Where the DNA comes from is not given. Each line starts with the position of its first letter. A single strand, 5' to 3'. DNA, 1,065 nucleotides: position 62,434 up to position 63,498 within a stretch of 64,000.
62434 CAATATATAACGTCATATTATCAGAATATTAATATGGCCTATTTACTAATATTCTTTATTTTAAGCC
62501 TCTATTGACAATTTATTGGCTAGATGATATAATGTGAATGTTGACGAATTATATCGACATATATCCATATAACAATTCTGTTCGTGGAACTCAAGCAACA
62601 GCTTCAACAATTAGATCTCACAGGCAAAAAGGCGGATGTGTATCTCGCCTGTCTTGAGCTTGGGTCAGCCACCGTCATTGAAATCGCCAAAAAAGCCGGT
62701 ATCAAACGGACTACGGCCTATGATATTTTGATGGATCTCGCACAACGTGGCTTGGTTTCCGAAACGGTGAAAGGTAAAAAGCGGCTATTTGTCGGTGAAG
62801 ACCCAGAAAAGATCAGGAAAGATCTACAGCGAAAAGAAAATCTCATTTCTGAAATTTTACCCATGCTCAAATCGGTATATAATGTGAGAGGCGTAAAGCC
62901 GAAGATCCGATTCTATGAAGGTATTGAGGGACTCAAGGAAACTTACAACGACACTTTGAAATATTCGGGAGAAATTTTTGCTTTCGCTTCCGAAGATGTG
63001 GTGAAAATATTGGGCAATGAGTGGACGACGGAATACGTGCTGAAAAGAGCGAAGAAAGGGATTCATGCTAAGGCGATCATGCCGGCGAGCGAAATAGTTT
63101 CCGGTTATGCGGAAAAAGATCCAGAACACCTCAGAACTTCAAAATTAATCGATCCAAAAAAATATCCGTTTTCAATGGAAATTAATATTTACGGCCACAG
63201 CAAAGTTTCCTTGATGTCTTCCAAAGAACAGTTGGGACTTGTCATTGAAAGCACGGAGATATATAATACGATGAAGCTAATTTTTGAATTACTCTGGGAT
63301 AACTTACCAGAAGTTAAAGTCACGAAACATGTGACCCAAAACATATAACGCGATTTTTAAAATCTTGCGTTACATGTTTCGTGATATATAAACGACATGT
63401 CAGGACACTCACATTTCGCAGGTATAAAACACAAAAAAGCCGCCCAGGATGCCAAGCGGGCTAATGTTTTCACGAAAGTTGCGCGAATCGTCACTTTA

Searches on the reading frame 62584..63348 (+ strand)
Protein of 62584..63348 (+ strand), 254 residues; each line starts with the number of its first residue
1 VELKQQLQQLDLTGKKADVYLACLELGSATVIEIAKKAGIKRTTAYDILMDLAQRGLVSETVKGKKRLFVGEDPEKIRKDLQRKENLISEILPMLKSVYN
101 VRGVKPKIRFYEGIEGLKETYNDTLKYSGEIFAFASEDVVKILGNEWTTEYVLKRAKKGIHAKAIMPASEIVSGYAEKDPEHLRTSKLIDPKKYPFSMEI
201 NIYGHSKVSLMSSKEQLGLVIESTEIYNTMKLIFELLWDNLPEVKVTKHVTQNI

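Call 66: search_protein_families(library=pfam, proteins=[window:62584-63348:+], max_evalue=0.00001)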
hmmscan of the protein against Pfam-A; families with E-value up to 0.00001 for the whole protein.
window:62584-63348:+ (254 aa): 1 family
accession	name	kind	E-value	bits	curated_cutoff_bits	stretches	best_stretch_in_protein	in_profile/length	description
PF01978.25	TrmB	-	3.1e-13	49.8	25.6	1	7-71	1-64/68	Sugar-specific transcriptional regulator TrmB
